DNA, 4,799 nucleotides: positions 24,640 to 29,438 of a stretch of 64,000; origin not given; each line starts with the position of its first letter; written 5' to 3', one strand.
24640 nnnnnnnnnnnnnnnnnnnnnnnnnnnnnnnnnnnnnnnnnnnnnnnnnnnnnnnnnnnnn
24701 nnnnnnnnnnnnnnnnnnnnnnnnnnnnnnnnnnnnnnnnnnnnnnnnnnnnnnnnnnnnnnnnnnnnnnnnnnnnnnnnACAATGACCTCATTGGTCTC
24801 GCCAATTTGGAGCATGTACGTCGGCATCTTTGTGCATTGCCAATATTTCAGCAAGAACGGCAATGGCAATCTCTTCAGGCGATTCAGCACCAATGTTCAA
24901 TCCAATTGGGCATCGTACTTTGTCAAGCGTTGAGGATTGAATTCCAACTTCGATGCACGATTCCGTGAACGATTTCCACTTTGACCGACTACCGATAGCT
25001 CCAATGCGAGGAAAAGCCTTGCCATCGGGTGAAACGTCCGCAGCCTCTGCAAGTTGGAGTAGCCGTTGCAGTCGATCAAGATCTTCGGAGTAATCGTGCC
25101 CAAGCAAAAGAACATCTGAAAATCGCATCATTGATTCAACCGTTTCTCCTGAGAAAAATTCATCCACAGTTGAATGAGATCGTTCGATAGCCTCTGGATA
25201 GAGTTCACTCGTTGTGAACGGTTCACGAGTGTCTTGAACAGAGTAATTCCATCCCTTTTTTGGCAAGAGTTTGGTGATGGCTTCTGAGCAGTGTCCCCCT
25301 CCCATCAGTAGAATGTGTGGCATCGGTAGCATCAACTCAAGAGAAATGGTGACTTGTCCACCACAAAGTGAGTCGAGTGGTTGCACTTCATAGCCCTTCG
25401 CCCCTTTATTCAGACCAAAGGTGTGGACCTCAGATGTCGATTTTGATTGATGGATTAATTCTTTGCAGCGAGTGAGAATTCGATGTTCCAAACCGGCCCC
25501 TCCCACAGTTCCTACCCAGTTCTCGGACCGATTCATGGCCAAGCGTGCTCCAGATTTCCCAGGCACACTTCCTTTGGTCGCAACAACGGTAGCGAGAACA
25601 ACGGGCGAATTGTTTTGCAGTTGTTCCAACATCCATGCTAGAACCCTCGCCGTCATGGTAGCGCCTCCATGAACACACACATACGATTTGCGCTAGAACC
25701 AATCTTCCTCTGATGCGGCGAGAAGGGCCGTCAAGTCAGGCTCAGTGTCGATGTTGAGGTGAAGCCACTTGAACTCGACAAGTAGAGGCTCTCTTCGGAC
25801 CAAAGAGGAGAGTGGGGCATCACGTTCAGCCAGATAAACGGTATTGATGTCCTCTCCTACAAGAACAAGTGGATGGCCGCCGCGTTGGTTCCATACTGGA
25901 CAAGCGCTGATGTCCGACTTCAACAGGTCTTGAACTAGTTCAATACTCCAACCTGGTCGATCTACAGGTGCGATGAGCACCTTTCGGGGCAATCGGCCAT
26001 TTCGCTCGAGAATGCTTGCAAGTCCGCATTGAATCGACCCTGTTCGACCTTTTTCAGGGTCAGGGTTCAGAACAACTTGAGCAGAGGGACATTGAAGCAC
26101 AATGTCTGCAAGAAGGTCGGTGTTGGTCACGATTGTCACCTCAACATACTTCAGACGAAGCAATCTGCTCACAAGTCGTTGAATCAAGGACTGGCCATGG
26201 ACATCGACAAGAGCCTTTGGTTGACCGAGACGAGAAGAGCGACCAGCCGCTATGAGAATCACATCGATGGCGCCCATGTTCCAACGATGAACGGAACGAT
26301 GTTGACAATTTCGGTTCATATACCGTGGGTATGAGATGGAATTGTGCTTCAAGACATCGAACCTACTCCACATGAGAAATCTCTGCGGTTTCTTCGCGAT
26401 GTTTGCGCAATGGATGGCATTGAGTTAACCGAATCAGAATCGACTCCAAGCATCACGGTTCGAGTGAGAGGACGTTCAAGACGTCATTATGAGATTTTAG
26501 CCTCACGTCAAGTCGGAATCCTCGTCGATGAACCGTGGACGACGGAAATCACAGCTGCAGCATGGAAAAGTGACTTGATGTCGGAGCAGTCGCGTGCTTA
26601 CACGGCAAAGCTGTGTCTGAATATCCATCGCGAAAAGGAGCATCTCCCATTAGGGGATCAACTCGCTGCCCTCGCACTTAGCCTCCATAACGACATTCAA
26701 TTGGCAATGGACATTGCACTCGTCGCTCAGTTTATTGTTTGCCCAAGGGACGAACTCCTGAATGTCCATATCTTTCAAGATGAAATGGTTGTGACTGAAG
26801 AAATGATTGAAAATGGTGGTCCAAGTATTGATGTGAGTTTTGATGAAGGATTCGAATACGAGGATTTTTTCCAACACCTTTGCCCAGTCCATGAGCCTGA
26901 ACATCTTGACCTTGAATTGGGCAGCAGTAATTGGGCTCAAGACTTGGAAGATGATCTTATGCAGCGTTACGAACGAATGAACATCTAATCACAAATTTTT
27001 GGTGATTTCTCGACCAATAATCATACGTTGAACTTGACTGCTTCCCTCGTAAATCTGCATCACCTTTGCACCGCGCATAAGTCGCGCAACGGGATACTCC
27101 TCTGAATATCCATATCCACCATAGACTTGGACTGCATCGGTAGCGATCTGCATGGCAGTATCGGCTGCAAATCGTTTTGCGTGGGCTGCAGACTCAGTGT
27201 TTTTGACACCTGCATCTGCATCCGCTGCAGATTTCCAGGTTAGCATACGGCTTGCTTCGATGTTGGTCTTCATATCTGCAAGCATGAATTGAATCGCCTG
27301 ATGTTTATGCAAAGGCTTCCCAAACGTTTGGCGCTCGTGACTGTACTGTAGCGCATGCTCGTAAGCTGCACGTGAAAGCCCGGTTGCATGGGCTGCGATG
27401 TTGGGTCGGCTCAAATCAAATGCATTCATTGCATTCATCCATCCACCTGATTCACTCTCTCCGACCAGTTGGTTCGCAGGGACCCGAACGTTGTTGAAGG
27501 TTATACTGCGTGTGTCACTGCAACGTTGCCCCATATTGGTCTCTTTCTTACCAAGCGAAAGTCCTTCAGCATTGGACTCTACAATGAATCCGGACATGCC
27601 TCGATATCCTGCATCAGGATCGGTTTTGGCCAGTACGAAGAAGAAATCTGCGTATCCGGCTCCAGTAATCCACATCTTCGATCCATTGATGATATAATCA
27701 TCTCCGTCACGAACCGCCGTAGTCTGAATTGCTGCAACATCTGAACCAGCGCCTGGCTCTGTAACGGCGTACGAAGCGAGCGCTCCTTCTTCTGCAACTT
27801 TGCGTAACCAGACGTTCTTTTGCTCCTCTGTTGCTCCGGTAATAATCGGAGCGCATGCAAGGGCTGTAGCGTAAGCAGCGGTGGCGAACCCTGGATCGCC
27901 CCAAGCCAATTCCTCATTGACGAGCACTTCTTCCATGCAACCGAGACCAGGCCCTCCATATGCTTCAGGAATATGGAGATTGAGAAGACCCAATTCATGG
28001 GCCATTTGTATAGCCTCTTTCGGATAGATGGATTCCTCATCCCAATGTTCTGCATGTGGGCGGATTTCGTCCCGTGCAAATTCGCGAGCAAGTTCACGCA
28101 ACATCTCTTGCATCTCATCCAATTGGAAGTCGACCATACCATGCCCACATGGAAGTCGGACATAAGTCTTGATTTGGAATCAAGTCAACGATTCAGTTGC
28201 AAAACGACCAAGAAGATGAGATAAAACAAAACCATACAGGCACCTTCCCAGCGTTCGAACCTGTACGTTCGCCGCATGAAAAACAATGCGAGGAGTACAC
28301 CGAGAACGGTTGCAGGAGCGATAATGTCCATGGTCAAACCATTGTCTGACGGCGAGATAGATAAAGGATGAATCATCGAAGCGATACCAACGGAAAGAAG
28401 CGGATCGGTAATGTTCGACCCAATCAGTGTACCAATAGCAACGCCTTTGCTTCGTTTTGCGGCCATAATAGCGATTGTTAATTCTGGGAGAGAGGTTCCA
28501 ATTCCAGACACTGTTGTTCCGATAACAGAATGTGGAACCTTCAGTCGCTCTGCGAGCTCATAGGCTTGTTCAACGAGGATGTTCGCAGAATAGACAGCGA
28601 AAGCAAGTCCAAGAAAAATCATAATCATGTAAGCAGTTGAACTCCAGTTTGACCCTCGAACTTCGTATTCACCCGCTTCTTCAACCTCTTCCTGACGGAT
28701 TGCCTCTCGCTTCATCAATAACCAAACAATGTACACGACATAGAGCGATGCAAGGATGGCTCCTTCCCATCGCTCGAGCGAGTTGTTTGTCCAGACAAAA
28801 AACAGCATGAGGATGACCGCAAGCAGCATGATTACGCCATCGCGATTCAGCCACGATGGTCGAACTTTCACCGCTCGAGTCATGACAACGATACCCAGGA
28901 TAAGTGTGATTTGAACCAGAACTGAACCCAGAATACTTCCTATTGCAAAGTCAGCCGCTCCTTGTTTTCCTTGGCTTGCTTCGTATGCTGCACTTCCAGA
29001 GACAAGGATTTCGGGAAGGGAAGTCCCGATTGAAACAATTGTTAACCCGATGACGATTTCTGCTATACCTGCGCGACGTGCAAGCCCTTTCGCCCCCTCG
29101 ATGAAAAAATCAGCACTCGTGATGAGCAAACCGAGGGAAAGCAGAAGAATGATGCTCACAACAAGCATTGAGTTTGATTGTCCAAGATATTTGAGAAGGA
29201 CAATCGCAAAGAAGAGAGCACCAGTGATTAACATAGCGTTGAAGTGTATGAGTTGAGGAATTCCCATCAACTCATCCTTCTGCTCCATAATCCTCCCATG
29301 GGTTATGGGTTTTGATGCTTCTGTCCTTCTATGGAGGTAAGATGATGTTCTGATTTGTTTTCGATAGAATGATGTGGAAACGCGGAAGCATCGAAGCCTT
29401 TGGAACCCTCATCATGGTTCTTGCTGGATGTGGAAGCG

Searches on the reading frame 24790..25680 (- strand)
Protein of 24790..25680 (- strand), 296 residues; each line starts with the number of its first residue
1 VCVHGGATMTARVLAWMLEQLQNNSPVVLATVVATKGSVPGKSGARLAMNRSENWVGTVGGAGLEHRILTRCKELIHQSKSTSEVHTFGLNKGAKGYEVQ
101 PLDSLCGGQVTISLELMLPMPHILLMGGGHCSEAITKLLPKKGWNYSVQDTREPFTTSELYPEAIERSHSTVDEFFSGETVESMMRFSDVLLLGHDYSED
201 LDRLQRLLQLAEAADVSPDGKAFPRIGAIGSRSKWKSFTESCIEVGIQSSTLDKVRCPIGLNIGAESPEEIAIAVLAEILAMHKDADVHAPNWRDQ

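Call 59: search_protein_families(library=pfam, proteins=[window:24790-25680:-], max_evalue=0.00001)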
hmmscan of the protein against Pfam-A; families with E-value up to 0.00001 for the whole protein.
window:24790-25680:- (296 aa): 2 families
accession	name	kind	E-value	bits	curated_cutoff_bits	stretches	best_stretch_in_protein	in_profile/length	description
PF13478.12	XdhC_C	-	3.6e-28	99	29.7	1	124-279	2-125/125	XdhC Rossmann domain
PF02625.21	XdhC_CoxI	-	3.2e-15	56.3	24.3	1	21-88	2-67/68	XdhC and CoxI family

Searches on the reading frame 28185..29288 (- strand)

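Call 59: search_protein_families(library=pfam, proteins=[window:28185-29288:-], max_evalue=0.00001)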
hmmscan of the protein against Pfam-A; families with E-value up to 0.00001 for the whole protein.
window:28185-29288:- (367 aa): 1 family
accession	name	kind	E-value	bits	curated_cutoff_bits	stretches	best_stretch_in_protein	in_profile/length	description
PF01699.29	Na_Ca_ex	-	1.8e-54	184.2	24.9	2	46-191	4-150/151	Sodium/calcium exchanger protein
